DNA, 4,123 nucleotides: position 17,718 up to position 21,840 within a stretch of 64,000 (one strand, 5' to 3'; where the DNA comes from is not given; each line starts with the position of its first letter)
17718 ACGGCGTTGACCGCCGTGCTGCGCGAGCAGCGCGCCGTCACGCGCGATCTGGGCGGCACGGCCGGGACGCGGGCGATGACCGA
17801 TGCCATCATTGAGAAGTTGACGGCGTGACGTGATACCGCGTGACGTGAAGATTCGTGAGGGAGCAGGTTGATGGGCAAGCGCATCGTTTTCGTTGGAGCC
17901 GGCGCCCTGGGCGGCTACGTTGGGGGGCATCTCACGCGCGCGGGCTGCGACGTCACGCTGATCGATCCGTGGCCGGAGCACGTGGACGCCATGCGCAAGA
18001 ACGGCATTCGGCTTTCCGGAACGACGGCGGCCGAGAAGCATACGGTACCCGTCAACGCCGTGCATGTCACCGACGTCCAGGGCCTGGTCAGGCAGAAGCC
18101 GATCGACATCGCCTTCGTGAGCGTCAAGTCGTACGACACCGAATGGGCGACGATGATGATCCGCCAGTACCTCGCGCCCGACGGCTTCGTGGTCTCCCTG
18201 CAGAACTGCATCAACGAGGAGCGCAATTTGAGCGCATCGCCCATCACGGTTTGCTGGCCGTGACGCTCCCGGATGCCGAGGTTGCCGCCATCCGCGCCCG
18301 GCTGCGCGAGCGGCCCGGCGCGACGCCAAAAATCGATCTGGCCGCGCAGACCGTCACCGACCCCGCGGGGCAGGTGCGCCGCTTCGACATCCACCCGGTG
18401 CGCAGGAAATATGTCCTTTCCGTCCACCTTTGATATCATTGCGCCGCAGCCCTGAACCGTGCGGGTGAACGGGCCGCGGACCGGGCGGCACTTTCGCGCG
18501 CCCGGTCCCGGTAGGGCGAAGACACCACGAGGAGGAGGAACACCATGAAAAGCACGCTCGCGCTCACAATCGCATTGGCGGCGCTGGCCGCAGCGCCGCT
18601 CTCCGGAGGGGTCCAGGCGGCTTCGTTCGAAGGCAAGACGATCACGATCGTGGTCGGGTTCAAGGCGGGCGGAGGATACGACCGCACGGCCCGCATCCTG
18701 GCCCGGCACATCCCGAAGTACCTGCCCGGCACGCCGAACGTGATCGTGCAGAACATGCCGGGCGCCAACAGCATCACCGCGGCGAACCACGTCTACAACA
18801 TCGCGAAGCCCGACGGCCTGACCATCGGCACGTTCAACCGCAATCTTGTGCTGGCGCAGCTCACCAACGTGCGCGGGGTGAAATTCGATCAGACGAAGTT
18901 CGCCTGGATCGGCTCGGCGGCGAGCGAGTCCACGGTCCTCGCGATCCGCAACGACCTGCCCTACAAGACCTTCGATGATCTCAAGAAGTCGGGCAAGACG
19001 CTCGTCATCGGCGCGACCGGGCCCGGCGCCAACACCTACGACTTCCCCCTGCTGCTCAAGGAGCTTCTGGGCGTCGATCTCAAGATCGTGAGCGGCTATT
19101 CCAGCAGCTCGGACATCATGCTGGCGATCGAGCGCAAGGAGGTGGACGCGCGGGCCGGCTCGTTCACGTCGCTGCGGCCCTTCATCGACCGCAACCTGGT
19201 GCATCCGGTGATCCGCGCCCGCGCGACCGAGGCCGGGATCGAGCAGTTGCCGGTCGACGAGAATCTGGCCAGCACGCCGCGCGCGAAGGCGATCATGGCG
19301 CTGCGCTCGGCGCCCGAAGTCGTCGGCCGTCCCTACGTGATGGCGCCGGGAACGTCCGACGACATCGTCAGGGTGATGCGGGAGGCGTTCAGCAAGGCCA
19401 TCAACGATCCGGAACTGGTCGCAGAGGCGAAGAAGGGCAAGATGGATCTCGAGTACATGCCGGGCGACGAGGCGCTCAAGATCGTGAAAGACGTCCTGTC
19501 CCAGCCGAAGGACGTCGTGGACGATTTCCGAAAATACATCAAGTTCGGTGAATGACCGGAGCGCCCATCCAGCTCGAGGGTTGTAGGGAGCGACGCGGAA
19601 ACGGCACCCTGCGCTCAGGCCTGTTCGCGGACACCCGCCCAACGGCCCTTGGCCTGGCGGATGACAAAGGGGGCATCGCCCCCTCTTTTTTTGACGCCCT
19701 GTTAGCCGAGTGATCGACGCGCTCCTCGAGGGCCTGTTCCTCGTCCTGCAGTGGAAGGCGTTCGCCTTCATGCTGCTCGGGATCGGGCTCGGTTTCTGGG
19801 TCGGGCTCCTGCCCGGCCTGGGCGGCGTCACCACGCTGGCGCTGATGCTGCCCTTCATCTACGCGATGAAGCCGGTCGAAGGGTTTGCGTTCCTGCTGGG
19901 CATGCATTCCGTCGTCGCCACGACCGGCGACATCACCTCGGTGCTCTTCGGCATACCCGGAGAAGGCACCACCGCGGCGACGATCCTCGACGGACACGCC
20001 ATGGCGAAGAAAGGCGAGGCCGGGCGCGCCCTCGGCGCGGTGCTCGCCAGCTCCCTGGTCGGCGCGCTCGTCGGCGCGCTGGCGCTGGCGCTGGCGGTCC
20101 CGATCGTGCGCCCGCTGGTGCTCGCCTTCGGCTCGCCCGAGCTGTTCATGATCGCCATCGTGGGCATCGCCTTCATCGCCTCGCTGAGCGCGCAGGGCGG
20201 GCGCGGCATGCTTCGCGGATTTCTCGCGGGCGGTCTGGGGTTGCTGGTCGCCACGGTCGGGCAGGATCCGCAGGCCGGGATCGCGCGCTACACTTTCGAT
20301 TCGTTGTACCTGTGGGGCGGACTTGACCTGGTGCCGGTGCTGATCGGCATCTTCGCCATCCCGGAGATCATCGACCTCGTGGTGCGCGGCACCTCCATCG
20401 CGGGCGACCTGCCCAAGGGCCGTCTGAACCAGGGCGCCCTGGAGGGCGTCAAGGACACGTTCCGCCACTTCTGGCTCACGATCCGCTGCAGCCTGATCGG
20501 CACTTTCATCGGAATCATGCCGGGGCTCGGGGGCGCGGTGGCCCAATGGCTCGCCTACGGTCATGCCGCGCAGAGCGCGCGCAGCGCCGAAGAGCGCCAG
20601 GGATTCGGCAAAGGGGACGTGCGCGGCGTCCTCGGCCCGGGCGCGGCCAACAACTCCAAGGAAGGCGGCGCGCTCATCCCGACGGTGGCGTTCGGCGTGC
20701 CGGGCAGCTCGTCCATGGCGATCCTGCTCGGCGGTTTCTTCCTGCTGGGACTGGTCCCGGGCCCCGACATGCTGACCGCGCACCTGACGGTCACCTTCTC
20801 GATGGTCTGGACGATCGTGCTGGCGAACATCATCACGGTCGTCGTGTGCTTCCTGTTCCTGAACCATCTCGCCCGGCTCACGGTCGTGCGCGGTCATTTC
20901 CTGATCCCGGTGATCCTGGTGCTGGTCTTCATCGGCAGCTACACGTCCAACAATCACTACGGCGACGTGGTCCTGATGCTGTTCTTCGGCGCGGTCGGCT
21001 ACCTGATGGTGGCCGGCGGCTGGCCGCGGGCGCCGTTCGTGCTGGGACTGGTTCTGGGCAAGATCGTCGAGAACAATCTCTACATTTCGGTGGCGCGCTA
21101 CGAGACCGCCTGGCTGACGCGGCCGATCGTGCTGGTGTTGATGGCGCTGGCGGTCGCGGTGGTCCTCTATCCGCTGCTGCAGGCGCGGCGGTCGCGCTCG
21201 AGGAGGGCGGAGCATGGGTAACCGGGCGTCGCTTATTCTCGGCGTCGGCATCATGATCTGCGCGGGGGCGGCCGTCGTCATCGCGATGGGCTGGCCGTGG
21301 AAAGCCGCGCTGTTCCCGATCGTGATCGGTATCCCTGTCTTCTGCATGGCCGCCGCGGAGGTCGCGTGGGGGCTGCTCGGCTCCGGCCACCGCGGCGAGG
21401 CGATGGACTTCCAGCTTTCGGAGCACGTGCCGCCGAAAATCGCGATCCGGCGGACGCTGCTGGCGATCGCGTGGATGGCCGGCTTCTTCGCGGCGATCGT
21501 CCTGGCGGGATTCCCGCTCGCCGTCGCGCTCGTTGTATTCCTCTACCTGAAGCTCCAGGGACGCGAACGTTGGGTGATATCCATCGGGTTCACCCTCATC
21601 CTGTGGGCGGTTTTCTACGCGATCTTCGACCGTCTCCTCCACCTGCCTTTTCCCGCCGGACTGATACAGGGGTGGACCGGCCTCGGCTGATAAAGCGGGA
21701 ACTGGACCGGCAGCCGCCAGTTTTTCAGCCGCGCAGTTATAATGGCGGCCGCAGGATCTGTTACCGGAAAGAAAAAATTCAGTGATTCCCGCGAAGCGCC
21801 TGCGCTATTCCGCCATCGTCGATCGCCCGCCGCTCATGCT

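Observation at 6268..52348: Window-wide family of intergenic 7-nt tandem arrays: 18 arrays at 11 loci, mostly locus-specific inverted pairs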

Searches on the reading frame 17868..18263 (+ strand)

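Call 78: search_protein_families(library=pfam, proteins=[window:17868-18263:+], max_evalue=0.00001)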
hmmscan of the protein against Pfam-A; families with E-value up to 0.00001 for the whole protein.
window:17868-18263:+ (131 aa): 1 family
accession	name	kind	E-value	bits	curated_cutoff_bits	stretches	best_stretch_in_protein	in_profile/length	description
PF02558.23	ApbA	-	2.5e-27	95.8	22.2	1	6-122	1-110/150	Ketopantoate reductase PanE/ApbA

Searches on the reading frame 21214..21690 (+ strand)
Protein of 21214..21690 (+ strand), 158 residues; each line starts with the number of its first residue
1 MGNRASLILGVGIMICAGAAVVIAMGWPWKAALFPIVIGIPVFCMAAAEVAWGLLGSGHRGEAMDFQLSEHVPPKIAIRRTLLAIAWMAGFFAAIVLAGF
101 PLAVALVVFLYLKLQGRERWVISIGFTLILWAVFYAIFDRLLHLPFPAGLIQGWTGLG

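Call 79: search_protein_families(library=pfam, proteins=[window:21214-21690:+], max_evalue=0.00001)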
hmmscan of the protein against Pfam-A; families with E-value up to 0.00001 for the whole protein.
window:21214-21690:+ (158 aa): 1 family
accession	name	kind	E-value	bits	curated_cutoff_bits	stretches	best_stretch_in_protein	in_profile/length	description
PF07331.16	TctB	-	7.1e-12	46.1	29.1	1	10-147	4-137/137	Tripartite tricarboxylate transporter TctB family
